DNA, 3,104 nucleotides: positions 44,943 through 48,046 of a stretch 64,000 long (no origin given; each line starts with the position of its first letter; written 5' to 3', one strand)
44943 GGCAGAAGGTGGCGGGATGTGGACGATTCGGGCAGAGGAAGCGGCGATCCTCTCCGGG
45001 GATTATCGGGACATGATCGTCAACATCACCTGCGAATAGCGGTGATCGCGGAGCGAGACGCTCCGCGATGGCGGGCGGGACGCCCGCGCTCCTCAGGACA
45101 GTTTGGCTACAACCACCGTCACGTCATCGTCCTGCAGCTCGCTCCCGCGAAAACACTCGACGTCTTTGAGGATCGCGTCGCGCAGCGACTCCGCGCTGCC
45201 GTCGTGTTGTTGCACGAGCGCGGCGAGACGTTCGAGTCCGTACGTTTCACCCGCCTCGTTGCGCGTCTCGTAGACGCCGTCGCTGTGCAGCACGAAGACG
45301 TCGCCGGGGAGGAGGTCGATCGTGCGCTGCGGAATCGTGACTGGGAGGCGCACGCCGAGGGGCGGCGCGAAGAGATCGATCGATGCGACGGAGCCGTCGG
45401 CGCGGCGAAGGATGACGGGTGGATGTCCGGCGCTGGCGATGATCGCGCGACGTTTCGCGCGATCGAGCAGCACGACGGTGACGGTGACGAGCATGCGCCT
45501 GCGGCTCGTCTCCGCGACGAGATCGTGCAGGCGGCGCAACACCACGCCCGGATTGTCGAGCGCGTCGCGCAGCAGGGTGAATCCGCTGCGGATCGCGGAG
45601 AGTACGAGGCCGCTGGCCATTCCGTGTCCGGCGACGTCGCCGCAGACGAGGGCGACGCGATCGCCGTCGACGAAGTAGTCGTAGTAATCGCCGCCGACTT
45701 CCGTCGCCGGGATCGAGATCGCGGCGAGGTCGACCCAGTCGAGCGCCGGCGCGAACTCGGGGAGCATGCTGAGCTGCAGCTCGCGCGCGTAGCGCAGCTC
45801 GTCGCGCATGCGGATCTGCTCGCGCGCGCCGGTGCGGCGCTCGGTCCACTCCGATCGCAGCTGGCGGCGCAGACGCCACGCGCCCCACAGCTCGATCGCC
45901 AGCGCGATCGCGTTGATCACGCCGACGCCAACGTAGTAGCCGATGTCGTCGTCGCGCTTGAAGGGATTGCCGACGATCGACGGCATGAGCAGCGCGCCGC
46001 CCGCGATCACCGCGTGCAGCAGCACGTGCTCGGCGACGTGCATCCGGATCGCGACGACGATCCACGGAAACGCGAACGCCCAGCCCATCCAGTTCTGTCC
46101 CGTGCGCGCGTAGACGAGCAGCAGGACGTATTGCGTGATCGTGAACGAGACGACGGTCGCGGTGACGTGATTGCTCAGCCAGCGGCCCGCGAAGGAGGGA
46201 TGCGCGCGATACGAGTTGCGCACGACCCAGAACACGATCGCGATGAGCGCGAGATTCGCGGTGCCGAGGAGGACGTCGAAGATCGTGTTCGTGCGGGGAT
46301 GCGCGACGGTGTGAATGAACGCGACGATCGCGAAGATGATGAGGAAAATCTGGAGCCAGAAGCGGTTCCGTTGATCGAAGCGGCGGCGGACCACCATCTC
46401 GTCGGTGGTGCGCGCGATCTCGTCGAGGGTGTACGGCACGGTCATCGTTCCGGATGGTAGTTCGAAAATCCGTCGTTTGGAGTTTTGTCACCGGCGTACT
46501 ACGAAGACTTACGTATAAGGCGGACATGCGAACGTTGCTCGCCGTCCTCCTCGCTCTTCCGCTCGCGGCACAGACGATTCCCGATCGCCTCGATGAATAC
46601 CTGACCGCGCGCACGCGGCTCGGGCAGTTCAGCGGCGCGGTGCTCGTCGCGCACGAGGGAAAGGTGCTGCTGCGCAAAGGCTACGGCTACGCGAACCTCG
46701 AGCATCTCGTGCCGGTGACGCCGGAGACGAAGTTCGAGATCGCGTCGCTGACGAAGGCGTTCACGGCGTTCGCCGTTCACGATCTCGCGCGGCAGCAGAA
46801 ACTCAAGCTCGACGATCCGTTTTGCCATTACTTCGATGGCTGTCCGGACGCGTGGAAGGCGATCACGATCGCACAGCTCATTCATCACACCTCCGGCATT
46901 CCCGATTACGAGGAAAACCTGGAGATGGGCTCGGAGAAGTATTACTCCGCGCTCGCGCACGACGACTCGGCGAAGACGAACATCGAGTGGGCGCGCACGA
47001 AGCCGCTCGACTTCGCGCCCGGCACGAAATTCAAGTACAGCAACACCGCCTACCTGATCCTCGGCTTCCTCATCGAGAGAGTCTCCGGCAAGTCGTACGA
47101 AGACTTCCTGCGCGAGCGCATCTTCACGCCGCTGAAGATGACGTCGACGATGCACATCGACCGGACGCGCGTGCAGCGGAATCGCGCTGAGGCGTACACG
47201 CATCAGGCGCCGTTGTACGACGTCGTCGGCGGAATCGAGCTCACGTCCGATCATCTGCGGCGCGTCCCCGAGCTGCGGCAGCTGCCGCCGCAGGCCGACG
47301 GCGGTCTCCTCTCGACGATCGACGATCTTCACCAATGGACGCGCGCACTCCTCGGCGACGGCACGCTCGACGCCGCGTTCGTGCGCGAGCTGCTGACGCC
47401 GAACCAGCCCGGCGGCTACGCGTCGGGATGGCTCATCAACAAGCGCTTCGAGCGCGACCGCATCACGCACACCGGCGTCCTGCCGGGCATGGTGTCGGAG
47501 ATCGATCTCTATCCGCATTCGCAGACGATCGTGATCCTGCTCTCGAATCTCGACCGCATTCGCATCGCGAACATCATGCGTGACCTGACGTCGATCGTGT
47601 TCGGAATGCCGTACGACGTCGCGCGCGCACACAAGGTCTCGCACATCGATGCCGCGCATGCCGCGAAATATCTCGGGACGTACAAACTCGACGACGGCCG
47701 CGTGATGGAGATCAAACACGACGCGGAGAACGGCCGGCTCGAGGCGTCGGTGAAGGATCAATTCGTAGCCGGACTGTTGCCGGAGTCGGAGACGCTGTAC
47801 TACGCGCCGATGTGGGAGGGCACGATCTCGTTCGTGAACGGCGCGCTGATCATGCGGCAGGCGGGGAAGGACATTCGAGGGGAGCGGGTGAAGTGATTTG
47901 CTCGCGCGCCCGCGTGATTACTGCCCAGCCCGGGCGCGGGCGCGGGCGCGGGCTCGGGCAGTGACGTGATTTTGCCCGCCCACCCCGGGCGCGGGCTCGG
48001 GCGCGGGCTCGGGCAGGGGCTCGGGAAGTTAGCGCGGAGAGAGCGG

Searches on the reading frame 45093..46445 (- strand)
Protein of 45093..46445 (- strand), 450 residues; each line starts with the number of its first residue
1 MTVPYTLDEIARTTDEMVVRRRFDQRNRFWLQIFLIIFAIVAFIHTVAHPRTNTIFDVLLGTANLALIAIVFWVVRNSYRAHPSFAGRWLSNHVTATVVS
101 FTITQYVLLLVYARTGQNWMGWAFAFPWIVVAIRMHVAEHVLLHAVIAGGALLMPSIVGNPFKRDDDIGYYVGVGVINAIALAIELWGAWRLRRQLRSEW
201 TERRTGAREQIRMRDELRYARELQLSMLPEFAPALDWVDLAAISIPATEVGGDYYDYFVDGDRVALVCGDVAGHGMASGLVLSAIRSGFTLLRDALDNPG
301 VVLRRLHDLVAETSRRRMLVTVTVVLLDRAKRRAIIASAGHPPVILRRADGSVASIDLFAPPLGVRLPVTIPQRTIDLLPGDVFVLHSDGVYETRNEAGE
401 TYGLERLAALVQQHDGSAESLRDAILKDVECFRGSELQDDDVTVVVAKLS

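Call 38: search_protein_families(library=pfam, proteins=[window:45093-46445:-], max_evalue=0.001)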
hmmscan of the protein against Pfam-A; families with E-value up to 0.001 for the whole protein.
window:45093-46445:- (450 aa): 1 family
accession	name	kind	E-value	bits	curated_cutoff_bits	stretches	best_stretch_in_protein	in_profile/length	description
PF07228.17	SpoIIE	-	9e-43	146.9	25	1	260-449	1-191/192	Stage II sporulation protein E (SpoIIE)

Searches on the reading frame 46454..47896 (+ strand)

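Call 38: search_protein_families(library=pfam, proteins=[window:46454-47896:+], max_evalue=0.001)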
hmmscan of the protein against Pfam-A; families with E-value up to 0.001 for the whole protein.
window:46454-47896:+ (480 aa): 1 family
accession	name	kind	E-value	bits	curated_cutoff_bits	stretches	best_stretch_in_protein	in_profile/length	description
PF00144.29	Beta-lactamase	-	3.8e-63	214.1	27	1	60-367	16-311/329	Beta-lactamase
